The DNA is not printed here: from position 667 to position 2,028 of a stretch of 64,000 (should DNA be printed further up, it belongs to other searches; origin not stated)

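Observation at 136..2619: Ter-type stress cluster (TerD – TerC/DUF475 – vWA) carried by a phage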

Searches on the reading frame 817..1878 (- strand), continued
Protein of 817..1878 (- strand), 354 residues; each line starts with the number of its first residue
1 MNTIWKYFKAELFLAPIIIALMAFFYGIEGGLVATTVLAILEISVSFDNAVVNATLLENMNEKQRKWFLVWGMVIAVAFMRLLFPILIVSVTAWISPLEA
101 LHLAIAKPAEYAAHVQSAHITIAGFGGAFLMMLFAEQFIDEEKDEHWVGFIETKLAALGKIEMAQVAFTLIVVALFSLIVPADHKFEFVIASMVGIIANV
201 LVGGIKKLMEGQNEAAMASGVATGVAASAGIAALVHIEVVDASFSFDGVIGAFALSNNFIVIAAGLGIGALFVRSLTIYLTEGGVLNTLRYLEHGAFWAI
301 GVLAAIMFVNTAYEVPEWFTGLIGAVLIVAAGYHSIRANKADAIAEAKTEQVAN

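Call 42: find_homologous_proteins(query=window:817-1878:-, max_evalue=1e-20)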
Query window:817-1878:- (354 aa): 8000 proteins with E <= 1e-20 among 8000 candidates; the best 120 are listed.
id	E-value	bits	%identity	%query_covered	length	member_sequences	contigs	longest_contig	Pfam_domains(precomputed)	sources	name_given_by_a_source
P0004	1.4e-216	736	100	100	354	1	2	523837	PF04332.22,PF03741.23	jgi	jgi:hypothetical protein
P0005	8.7e-184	628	88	95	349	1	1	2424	PF04332.22,PF03741.23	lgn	-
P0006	9.7e-157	539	75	97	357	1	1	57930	PF04332.22,PF03741.23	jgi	jgi:uncharacterized protein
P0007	8.7e-148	510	71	97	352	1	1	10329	PF04332.22,PF03741.23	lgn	-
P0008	3.8e-146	504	70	99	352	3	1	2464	PF04332.22,PF03741.23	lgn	-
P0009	1.5e-137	476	66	99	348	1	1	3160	PF04332.22,PF03741.23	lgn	-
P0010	2.1e-95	338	47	100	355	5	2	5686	PF04332.22,PF03741.23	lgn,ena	-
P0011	4.2e-95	337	51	96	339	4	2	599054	PF04332.22,PF03741.23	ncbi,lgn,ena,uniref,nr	ncbi:DUF475 domain-containing protein [Chitinimonas viridis]|uniref:DUF475 domain-containing protein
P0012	5.3e-95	336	48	100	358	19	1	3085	PF04332.22,PF03741.23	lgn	-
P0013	1.0e-94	335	48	97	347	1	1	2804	PF04332.22,PF03741.23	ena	-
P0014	1.2e-94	335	48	98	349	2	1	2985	PF04332.22,PF03741.23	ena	-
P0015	2.9e-94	334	50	98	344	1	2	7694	PF04332.22,PF03741.23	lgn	-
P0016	3.2e-94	334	50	95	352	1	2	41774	PF04332.22,PF03741.23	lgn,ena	-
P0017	1.2e-93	332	51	97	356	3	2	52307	PF04332.22,PF03741.23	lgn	-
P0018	1.6e-93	332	50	88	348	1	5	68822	PF04332.22,PF03741.23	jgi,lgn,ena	jgi:hypothetical protein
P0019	1.9e-93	331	50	97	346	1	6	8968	PF04332.22,PF03741.23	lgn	-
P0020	1.9e-93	331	48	98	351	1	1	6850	PF04332.22,PF03741.23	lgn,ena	-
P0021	2.7e-93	331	47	98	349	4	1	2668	PF04332.22,PF03741.23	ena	-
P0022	3.7e-93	330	55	86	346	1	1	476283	PF04332.22,PF03741.23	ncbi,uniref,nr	ncbi:DUF475 domain-containing protein [Chitinimonas sp. BJYL2]|uniref:DUF475 domain-containing prote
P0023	6.6e-93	330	48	96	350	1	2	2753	PF04332.22,PF03741.23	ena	-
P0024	1.0e-92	329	48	99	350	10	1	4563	PF04332.22,PF03741.23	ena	-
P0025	1.1e-92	329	49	98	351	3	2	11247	PF04332.22,PF03741.23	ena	-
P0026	3.2e-92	327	48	98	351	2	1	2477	PF04332.22,PF03741.23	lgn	-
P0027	4.1e-92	327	50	98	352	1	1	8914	PF04332.22,PF03741.23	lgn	-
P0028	4.2e-92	327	49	97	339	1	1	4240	PF04332.22,PF03741.23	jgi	jgi:uncharacterized protein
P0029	5.0e-92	327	50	99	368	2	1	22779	PF04332.22,PF03741.23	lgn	-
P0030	7.1e-92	326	47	100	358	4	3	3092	PF04332.22,PF03741.23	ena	-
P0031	8.8e-92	326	50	99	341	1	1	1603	PF04332.22,PF03741.23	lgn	-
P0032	2.1e-91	325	50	96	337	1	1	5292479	PF04332.22,PF03741.23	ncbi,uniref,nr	ncbi:DUF475 domain-containing protein [Chitinimonas arctica]|uniref:DUF475 domain-containing protein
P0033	3.2e-91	324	48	100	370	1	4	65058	PF04332.22,PF03741.23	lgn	-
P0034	7.2e-91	323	50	96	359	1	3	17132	PF04332.22,PF03741.23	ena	-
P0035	7.9e-91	323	50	96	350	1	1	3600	PF04332.22,PF03741.23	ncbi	-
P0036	1.2e-90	322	50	96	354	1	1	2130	PF04332.22,PF03741.23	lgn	-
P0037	1.3e-90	322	49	97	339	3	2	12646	PF04332.22,PF03741.23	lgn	-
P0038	1.8e-90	322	50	90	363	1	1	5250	PF04332.22,PF03741.23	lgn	-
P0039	1.8e-90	322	48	98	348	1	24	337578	PF04332.22,PF03741.23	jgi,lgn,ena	jgi:hypothetical protein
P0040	3.2e-90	321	49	99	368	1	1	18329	PF04332.22,PF03741.23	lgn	-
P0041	3.8e-90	320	50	96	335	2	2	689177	PF04332.22,PF03741.23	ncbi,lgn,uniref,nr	ncbi:DUF475 domain-containing protein [Chitinimonas sp. BJB300]|uniref:DUF475 domain-containing prot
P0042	4.5e-90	320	50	98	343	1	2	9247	PF04332.22,PF03741.23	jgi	jgi:uncharacterized protein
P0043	4.6e-90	320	50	96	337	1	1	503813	PF04332.22,PF03741.23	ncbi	ncbi:DUF475 domain-containing protein [Chitinimonas naiadis]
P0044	7.3e-90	320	52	95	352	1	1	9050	PF04332.22,PF03741.23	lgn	-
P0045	7.9e-90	319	50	96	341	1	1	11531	PF04332.22,PF03741.23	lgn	-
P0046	1.1e-89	319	48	98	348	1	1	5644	PF04332.22,PF03741.23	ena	-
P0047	1.7e-89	318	49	98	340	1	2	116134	PF04332.22,PF03741.23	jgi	jgi:hypothetical protein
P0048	1.9e-89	318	50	90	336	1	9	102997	PF04332.22,PF03741.23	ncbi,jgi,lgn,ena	ncbi:MAG: DUF475 domain-containing protein [Chitinivorax sp.]|jgi:hypothetical protein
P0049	2.1e-89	318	50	95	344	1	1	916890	PF04332.22,PF03741.23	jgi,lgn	jgi:hypothetical protein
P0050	2.3e-89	318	50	90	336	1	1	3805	PF04332.22,PF03741.23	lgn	-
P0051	3.0e-89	318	50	90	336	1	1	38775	PF04332.22,PF03741.23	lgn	-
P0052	3.7e-89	317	50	98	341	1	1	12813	PF04332.22,PF03741.23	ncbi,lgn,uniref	ncbi:DUF475 domain-containing protein [Chitinimonas sp.]|uniref:DUF475 domain-containing protein n=1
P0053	4.1e-89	317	48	96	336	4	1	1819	PF04332.22,PF03741.23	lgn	-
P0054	4.3e-89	317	49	97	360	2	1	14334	PF04332.22,PF03741.23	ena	-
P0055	4.4e-89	317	50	90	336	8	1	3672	PF04332.22,PF03741.23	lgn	-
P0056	4.6e-89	317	47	97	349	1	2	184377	PF04332.22,PF03741.23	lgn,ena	-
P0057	5.3e-89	317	47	97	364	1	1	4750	PF04332.22,PF03741.23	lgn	-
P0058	5.9e-89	317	49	96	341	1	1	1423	PF04332.22,PF03741.23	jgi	-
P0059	6.4e-89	316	50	90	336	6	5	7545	PF04332.22,PF03741.23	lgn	-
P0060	7.2e-89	316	48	97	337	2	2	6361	PF04332.22,PF03741.23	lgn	-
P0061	7.2e-89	316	49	96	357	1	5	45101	PF04332.22,PF03741.23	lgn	-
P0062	9.1e-89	316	50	96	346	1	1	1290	PF04332.22,PF03741.23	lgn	-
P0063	9.8e-89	316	50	90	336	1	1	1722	PF04332.22,PF03741.23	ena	-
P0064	1.0e-88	316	49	99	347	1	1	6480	PF04332.22,PF03741.23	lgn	-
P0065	1.1e-88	316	49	98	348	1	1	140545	PF04332.22,PF03741.23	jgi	jgi:uncharacterized protein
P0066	1.3e-88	315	48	99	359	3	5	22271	PF04332.22,PF03741.23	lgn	-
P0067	1.4e-88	315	50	90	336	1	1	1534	PF04332.22,PF03741.23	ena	-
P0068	1.9e-88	315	50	95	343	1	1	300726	PF04332.22,PF03741.23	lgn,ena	-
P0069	1.9e-88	315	49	96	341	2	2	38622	PF04332.22,PF03741.23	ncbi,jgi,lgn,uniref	ncbi:DUF475 domain-containing protein [Chitinimonas sp.]|uniref:DUF475 domain-containing protein n=1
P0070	2.2e-88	315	49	97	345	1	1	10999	PF04332.22,PF03741.23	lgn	-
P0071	2.2e-88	315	52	89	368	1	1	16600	PF04332.22,PF03741.23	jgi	jgi:hypothetical protein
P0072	2.9e-88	314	50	95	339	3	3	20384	PF04332.22,PF03741.23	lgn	-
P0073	3.1e-88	314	47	98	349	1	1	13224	PF04332.22,PF03741.23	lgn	-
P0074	3.1e-88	314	50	90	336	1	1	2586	PF04332.22,PF03741.23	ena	-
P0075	3.3e-88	314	48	96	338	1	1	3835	PF04332.22,PF03741.23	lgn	-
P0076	3.9e-88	314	47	99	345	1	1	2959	PF04332.22,PF03741.23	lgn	-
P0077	4.6e-88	314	50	90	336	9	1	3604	PF04332.22,PF03741.23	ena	-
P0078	5.0e-88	314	49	96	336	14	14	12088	PF04332.22,PF03741.23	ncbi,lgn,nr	ncbi:MAG: uncharacterized protein QG667_2277 [Pseudomonadota bacterium]|nr:uncharacterized protein [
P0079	5.8e-88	313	49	95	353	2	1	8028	PF04332.22,PF03741.23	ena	-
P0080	6.3e-88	313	49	95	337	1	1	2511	PF04332.22,PF03741.23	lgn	-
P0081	8.5e-88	313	48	96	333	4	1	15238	PF04332.22,PF03741.23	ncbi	-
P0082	1.3e-87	312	48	99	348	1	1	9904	PF04332.22,PF03741.23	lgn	-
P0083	1.5e-87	312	49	90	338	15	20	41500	PF04332.22,PF03741.23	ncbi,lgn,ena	ncbi:MAG: DUF475 domain-containing protein [Chitinivorax sp.]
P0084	1.6e-87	312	50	98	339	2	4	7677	PF04332.22,PF03741.23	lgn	-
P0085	1.8e-87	312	50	90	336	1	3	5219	PF04332.22,PF03741.23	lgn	-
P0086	1.9e-87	312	48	98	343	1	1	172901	PF04332.22,PF03741.23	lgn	-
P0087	2.0e-87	311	52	88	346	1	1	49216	PF04332.22,PF03741.23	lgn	-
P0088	2.3e-87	311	48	90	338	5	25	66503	PF04332.22,PF03741.23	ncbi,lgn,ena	-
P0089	2.5e-87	311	46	99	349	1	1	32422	PF04332.22,PF03741.23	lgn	-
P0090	2.7e-87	311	49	93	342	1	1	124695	PF04332.22,PF03741.23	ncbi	ncbi:MAG: DUF475 domain-containing protein [Gammaproteobacteria bacterium]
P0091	3.1e-87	311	50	89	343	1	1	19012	PF04332.22,PF03741.23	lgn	-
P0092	3.5e-87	311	48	96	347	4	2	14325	PF04332.22,PF03741.23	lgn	-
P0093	5.2e-87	310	49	96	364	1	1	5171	PF04332.22,PF03741.23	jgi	jgi:uncharacterized protein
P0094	5.2e-87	310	53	88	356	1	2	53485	PF04332.22,PF03741.23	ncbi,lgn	-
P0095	6.1e-87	310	48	95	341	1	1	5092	PF04332.22,PF03741.23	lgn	-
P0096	7.4e-87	310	48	97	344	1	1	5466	PF04332.22,PF03741.23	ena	-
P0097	7.7e-87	310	47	98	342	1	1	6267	PF04332.22,PF03741.23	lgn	-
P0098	1.1e-86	309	50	94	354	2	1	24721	PF04332.22,PF03741.23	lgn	-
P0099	1.3e-86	309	53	86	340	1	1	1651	PF04332.22,PF03741.23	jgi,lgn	-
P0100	1.3e-86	309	47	96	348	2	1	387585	PF04332.22,PF03741.23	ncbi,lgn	-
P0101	1.6e-86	309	49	96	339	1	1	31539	PF04332.22,PF03741.23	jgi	jgi:hypothetical protein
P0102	1.8e-86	308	53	86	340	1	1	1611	PF04332.22,PF03741.23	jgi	-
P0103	2.2e-86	308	51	96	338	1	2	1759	PF04332.22,PF03741.23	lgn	-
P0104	2.5e-86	308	49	96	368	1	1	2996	PF04332.22,PF03741.23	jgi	jgi:hypothetical protein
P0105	2.6e-86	308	48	97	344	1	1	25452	PF04332.22,PF03741.23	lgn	-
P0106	3.0e-86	308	50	88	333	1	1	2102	PF04332.22,PF03741.23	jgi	jgi:hypothetical protein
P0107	4.1e-86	307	49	97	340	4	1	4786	PF04332.22,PF03741.23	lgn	-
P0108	4.3e-86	307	49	97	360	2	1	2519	PF04332.22,PF03741.23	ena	-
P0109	4.5e-86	307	44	98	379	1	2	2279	PF04332.22,PF03741.23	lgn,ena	-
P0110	4.9e-86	307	49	97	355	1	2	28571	PF04332.22,PF03741.23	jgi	jgi:hypothetical protein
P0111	6.8e-86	306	46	96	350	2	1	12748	PF04332.22,PF03741.23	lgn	-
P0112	7.9e-86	306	49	95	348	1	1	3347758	PF04332.22,PF03741.23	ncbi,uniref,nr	ncbi:DUF475 domain-containing protein [Croceibacterium aestuarii]|uniref:DUF475 domain-containing pr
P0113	8.5e-86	306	49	95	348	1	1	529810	PF04332.22,PF03741.23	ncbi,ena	-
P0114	1.1e-85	306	49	98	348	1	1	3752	PF04332.22,PF03741.23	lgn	-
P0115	1.1e-85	306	49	95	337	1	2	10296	PF04332.22,PF03741.23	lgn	-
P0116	1.3e-85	306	49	96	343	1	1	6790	PF04332.22,PF03741.23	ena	-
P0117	1.3e-85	306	45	97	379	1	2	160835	PF04332.22,PF03741.23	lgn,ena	-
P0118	1.3e-85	306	48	99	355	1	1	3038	PF04332.22,PF03741.23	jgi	-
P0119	1.3e-85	306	48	95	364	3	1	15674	PF04332.22,PF03741.23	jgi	-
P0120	1.4e-85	305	48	97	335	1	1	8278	PF04332.22,PF03741.23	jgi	jgi:uncharacterized protein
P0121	1.4e-85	305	52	83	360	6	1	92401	PF04332.22,PF03741.23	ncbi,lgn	-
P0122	1.5e-85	305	52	89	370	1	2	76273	PF04332.22,PF03741.23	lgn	-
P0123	1.5e-85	305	49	97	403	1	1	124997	PF04332.22,PF03741.23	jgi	jgi:hypothetical protein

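Call 43: find_encoding_contigs(protein=P0032, flank=6000, max_places=2)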
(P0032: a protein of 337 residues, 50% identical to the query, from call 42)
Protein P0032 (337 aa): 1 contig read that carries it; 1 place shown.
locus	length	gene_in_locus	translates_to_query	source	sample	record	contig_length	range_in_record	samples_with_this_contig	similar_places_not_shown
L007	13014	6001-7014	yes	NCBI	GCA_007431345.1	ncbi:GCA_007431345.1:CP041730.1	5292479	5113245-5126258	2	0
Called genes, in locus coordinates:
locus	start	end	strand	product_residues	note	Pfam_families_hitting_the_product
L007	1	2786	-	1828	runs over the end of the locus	PF26745:SPM, PF22783:BapA_N (faint), PF00353:HemolysinCabind, PF06594:HCBP_related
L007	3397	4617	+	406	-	PF05816:TelA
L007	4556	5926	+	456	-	PF05816:TelA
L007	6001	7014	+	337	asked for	PF03741:TerC, PF04332:DUF475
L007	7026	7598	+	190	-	PF02342:TerD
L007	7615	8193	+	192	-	PF02342:TerD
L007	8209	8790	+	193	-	PF02342:TerD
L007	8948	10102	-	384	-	-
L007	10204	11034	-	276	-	PF05656:DUF805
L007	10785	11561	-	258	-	PF07811:TadE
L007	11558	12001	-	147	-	PF13431:TPR_17 (faint), PF13432:TPR_16 (weak), PF14559:TPR_19 (weak), PF13371:TPR_9 (weak), PF00515:TPR_1, PF07719:TPR_2, PF13181:TPR_8 (weak), PF13428:TPR_14, +3 more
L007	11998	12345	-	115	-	PF02643:DUF192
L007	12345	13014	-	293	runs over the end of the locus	PF00482:T2SSF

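Call 44: find_encoding_contigs(protein=P0006, flank=10000, max_places=2)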
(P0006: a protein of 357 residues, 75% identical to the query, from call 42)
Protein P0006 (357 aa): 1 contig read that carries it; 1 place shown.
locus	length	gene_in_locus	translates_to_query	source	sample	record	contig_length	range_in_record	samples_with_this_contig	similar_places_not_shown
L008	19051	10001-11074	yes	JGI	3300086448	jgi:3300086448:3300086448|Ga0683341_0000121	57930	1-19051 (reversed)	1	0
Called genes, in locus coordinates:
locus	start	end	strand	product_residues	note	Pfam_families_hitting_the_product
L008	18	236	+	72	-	-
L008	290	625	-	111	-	-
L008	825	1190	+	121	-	-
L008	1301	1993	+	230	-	PF13328:HD_4 (weak)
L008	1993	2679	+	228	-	-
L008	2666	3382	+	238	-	-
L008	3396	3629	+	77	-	PF04324:Fer2_BFD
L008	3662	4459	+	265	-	-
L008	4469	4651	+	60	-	-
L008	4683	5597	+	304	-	PF16868:NMT1_3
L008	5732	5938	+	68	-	-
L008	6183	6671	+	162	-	-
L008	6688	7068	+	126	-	-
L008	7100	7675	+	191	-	-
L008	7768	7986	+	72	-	-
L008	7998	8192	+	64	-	-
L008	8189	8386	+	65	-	-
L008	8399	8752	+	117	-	-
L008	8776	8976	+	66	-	-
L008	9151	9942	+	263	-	PF10138:vWA-TerF-like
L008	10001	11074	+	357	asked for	PF03741:TerC, PF04332:DUF475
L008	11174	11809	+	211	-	PF02342:TerD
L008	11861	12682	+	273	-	-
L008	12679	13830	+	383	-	PF05816:TelA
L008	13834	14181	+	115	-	PF14216:DUF4326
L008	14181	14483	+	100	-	PF00717:Peptidase_S24 (weak)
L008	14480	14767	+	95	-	-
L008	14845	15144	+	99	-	-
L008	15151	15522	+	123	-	-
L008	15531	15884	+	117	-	-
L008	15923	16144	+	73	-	-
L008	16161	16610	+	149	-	-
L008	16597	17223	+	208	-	-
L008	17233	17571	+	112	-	-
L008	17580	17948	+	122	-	-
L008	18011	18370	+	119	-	-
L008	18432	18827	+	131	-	-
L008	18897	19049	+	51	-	?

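Call 45: find_encoding_contigs(protein=P0007, flank=10000, max_places=2)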
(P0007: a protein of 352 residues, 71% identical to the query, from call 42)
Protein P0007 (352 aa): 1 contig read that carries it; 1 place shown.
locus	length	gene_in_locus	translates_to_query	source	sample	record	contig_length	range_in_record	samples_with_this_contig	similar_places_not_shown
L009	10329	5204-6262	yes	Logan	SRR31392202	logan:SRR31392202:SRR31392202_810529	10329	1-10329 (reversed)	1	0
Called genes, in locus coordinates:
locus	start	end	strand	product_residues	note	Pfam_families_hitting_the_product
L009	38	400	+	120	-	-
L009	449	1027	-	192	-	-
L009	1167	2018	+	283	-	PF00491:Arginase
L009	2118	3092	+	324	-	-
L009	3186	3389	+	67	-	-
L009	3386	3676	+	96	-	-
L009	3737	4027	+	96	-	-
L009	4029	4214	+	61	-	-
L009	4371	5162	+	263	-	PF10138:vWA-TerF-like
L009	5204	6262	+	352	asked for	PF03741:TerC, PF04332:DUF475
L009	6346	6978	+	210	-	PF02342:TerD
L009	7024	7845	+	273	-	-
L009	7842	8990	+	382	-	PF05816:TelA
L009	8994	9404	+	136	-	PF14216:DUF4326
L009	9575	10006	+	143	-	-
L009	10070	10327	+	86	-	?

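Call 58: predict_structure(alignment_id=A1)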
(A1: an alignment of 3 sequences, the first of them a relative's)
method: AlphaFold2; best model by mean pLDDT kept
length: 260 residues; sequences in the alignment: 3
mean_pLDDT: 78.0   pTM: 0.60
mean pLDDT of the five models: 78.0, 74.6, 73.5, 66.0, 61.6
residues with pLDDT >= 90: 27; 70-90: 169; 50-70: 49; < 50: 15
segments of 3 or more residues with pLDDT < 50: 1-11
pLDDT, mean of each block of 10 residues (from residue 1): 42 75 86 83 85 87 89 86 80 59 53 69 84 89 89 90 89 84 89 89 87 80 70 63 67 64
secondary structure, 60 per line:
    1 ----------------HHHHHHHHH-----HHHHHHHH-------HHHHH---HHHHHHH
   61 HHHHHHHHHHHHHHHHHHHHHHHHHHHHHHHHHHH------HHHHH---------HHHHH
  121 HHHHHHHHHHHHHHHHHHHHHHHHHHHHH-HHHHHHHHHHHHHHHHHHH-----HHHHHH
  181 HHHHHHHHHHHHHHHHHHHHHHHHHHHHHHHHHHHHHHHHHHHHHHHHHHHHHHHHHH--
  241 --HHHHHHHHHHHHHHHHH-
elements in order: H17-25 H31-38 H46-50 H54-95 H102-106 H116-149 H151-169 H175-238 H243-259

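Call 61: fold_search(model_id=the predicted structure, library=pdb)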
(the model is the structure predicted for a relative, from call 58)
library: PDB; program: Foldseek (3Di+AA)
matches with E <= 10: 718; with E <= 0.001: 0
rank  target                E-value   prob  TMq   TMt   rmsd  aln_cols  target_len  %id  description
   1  4tql_B                2.3e-02  0.97  0.30  0.33  15.8       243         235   14  Computationally designed three helix bundle (released 2014-10-15)
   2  4tql_A                2.5e-02  0.97  0.30  0.33  15.8       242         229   14  Computationally designed three helix bundle (released 2014-10-15)
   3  4r61                  4.1e-02  0.98  0.28  0.45   9.3       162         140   17  Crystal structure of a rationally designed single-chain protein mimicking a trimeric gp41 N-terminal heptad-repeat regio (released 2014-12-10)
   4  9fed                  5.8e-02  0.99  0.39  0.51  10.0       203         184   11  Single-chain chimeric protein mimicking the interaction between HR1 and HR2 in HIV gp41 (released 2025-05-28)
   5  6r2g_A                7.4e-02  1.00  0.42  0.67   6.6       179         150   13  Crystal structure of a single-chain protein mimetic of the gp41 NHR trimer in complex with the synthetic CHR peptide C (released 2019-07-10)
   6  6mbz_A                7.4e-02  1.00  0.40  0.21  11.8       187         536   12  Structure of Transcription Factor (released 2019-06-19)
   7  6mbz_B                8.9e-02  1.00  0.41  0.22  11.7       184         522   10  Structure of Transcription Factor (released 2019-06-19)
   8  7ubt                  8.9e-02  0.99  0.37  0.19  12.5       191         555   11  Stat5a Core in complex with Compound 18 (released 2023-02-15)
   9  7uc7                  9.4e-02  0.99  0.37  0.20  11.9       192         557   11  Stat5a Core in complex with Compound 17 (released 2023-02-15)
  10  4phq_A                9.4e-02  0.82  0.32  0.30  16.2       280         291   14  ClyA CC6/264 ox (6-303) (released 2014-09-24)
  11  6nuq                  9.9e-02  0.93  0.27  0.14  17.4       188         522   10  Stat3 Core in complex with compound SI109 (released 2019-12-04)
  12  4pho_C                1.1e-01  0.75  0.31  0.28  13.3       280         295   12  ClyA CC6/264 ox (2-303) (released 2014-09-24)
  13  4phq_C                1.2e-01  0.72  0.31  0.29  16.7       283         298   14  ClyA CC6/264 ox (6-303) (released 2014-09-24)
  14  1bg1_A                1.3e-01  0.54  0.21  0.12  14.3       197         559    9  TRANSCRIPTION FACTOR STAT3B/DNA COMPLEX (released 1999-01-13)
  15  6njs                  1.4e-01  0.97  0.35  0.19  15.7       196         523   12  Stat3 Core in complex with compound SD36 (released 2019-12-04)
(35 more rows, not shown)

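Call 63: fold_search(model_id=the predicted structure, library=viral)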
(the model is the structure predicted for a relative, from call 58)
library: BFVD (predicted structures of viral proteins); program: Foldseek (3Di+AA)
matches with E <= 10: 667; with E <= 0.001: 1
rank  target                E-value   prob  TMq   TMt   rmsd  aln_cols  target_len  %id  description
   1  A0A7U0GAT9            3.3e-04  1.00  0.53  0.49   8.3       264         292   15  (no name in the UniProt tables at hand)
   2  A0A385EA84            2.4e-03  1.00  0.55  0.67   4.6       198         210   13  Uncharacterized protein [Caulobacter phage CcrPW]
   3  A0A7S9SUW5            2.7e-03  1.00  0.40  0.30  12.5       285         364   13  (no name in the UniProt tables at hand)
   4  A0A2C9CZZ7            3.2e-03  1.00  0.46  0.34  18.1       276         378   15  Uncharacterized protein [Yersinia phage fHe-Yen9-04]
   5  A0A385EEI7            4.1e-03  1.00  0.49  0.44   6.6       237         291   14  Uncharacterized protein [Caulobacter phage CcrBL9]
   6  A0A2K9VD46            4.1e-03  1.00  0.40  0.31  16.9       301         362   15  Tellurite resistance protein [Lactobacillus phage Semele]
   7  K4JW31                8.5e-03  1.00  0.56  0.45   5.0       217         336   12  Uncharacterized protein [Caulobacter phage CcrColossus]
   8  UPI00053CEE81         1.2e-02  0.98  0.26  0.36   9.8       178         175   17  (no name look-up for this kind of identifier)
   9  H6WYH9                2.7e-02  0.97  0.28  0.29  10.3       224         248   12  Tail related protein [Hafnia phage Enc34]
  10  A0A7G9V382            2.8e-02  0.99  0.40  0.30  12.0       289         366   13  Tellurite resistance protein [Pseudomonas phage phiPsa397]
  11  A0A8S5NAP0            2.8e-02  0.72  0.22  0.09  16.4       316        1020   11  Minor tail protein [Siphoviridae sp. ctBmU27]
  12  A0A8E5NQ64            3.4e-02  0.69  0.21  0.06  29.2       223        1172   13  (no name in the UniProt tables at hand)
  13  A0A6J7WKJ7            7.5e-02  0.96  0.38  0.25  24.5       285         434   11  Uncharacterized protein (Fragment) [uncultured Caudovirales phage]
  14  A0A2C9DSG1            8.2e-02  0.98  0.30  0.38  26.2       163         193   15  Uncharacterized protein [Western grey kangaroopox virus]
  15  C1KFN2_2              9.1e-02  0.97  0.44  0.14  13.1       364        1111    9  Putative tail fibre protein [Lactobacillus phage Lb338-1]
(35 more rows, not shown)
